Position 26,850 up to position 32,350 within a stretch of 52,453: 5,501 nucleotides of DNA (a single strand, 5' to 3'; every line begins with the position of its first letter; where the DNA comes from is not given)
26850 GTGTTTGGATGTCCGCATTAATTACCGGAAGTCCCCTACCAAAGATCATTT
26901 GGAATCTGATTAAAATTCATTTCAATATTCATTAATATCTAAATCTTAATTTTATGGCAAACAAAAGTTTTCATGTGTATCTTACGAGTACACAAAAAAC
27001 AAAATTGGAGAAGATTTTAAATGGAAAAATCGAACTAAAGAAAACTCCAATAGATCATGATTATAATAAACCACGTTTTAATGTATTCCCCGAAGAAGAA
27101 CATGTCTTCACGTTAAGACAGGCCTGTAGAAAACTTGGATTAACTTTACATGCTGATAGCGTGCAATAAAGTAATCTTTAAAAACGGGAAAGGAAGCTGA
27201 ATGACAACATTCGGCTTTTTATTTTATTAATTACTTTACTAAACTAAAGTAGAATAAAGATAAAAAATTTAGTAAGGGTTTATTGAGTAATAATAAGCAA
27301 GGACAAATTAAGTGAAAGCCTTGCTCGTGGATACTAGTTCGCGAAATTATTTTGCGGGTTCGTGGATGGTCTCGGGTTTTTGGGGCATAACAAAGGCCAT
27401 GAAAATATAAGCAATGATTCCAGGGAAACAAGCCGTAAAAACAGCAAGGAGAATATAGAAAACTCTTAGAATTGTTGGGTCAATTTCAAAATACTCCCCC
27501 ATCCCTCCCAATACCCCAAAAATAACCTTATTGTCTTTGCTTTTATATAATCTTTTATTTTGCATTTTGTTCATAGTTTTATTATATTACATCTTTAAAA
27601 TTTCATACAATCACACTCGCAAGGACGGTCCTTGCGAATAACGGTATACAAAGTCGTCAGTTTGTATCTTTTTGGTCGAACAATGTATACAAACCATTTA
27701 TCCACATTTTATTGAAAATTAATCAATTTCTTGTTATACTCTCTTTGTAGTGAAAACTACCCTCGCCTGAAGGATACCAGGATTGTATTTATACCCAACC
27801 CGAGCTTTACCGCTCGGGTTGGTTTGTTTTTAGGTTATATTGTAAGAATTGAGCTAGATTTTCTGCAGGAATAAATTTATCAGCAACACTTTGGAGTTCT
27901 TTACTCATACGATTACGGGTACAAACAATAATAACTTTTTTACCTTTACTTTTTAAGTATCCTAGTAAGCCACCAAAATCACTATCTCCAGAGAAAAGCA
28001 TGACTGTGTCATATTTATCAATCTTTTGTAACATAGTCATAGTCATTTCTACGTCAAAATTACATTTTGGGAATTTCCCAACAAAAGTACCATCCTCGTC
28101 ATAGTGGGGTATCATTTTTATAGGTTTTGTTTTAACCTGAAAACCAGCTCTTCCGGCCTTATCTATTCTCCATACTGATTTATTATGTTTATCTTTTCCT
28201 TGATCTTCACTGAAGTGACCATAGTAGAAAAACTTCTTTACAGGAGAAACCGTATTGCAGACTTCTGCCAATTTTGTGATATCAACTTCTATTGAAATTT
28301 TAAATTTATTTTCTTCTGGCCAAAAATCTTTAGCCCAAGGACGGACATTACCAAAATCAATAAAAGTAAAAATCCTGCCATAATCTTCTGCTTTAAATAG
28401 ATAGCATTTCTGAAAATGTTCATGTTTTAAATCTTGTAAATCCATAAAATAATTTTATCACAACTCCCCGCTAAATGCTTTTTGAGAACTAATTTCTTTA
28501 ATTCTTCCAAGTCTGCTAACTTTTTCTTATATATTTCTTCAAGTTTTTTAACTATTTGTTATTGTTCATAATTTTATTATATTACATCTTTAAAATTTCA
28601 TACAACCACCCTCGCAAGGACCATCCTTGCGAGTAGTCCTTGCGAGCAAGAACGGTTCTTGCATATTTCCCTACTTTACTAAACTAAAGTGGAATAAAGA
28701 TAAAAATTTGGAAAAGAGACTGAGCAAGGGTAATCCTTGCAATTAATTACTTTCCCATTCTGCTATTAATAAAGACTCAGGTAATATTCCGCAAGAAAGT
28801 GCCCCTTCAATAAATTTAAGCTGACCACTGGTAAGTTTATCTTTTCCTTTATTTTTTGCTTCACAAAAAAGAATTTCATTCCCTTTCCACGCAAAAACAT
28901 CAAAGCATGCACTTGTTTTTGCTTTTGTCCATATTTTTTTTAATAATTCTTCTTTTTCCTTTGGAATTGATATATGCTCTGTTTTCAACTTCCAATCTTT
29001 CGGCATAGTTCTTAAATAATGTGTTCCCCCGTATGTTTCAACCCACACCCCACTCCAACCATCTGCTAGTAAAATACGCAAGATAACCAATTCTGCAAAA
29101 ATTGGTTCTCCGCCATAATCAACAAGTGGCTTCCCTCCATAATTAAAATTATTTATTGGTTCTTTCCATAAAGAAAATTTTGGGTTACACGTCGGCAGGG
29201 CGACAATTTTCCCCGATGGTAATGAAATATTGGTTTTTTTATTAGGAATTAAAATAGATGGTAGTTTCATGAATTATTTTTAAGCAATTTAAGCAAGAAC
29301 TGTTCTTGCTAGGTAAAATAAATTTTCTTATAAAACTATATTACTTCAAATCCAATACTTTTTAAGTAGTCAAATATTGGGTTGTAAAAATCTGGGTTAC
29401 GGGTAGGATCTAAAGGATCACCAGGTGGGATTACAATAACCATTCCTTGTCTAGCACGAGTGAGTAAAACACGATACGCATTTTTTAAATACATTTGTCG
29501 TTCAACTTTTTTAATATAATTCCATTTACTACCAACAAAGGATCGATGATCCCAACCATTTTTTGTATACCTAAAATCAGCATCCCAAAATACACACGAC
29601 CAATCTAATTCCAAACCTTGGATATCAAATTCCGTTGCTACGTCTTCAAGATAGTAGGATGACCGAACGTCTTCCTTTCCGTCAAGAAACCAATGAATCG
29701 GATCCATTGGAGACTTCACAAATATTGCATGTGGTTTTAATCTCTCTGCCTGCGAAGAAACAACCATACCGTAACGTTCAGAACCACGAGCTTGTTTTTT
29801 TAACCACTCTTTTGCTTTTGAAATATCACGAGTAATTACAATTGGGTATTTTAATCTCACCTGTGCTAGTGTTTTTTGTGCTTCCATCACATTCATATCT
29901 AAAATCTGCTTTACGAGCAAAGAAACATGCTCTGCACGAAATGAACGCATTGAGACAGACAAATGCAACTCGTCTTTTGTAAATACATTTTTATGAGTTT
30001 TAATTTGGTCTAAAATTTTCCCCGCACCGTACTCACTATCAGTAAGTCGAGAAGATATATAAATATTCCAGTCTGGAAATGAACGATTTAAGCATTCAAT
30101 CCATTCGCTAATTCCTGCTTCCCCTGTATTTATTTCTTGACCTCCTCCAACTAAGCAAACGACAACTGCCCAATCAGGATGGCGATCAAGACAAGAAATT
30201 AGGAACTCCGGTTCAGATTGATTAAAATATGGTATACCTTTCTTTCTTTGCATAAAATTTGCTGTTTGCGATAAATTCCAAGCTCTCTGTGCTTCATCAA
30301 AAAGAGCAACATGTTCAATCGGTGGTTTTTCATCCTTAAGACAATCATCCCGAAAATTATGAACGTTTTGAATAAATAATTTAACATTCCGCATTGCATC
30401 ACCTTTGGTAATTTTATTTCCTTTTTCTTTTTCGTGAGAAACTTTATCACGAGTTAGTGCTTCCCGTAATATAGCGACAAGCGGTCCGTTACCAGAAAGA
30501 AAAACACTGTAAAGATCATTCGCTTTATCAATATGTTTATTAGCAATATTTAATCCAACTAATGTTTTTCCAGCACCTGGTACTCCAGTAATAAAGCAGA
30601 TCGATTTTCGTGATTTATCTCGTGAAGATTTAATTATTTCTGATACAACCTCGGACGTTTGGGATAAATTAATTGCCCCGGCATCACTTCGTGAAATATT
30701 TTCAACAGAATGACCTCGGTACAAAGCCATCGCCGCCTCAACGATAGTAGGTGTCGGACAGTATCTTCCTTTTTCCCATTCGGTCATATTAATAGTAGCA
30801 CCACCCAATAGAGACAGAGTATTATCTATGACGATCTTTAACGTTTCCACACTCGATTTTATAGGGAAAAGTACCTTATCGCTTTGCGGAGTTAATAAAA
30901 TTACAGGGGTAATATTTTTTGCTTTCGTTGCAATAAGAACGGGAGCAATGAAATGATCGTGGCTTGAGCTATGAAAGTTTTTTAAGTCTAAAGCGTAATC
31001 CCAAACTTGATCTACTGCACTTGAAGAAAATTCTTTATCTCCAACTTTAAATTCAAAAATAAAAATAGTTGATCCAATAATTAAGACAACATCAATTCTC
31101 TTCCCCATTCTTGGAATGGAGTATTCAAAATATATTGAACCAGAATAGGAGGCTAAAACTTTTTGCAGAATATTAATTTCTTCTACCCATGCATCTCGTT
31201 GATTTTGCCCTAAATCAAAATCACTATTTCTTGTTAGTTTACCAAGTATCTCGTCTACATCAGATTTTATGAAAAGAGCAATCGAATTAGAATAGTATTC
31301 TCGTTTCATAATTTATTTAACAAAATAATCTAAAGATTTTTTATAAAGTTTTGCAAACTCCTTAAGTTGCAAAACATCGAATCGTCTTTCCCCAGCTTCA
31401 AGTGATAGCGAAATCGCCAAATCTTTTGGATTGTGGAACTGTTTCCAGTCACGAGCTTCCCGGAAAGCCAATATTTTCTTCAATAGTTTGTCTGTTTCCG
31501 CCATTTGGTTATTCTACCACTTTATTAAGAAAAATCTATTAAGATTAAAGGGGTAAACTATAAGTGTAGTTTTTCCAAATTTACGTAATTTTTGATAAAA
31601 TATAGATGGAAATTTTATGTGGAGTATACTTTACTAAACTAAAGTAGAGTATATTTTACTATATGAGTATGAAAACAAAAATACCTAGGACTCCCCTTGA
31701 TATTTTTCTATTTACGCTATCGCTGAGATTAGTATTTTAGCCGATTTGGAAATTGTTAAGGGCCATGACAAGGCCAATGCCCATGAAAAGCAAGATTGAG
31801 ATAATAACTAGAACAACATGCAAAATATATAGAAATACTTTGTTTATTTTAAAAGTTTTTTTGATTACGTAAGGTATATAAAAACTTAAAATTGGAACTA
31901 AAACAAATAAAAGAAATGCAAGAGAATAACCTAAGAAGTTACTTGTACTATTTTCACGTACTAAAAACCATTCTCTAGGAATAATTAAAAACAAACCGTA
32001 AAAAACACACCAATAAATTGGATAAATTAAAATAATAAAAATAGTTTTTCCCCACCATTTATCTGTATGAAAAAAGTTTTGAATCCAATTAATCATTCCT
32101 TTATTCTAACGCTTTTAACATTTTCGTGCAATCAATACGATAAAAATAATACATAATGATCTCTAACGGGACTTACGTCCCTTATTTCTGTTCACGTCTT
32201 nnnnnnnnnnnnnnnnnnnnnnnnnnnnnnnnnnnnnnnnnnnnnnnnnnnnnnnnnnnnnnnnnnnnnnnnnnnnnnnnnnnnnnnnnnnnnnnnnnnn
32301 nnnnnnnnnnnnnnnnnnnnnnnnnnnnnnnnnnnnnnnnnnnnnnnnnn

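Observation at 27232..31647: Repeat-bounded accessory island: NYN RNase-like plus VRR-NUC-like nuclease plus DUF2075/Schlafen-type ATPase plus MazG/HTH remnant (candidate defence locus)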

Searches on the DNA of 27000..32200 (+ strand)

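Call 62: search_rna_families(source=window, start=27000, end=32200, threshold=evalue, max_evalue=1)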
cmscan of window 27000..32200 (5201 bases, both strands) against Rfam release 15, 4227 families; matches with E-value up to 1: 0.
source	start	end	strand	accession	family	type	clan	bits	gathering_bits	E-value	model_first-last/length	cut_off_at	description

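Call 90: build_rna_model(alignment_id=A5, structure=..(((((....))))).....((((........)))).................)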
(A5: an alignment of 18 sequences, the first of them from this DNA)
Model R1 built from alignment A5 (18 sequences, 54 columns); structure: as given.
model positions 54; base pairs 9; branch points 1; effective number of sequences 5.07; information 1.028 bits per position. Calibrated on 0.2 Mb of random sequence (short: E-values are rough).
structure used (alignment columns):
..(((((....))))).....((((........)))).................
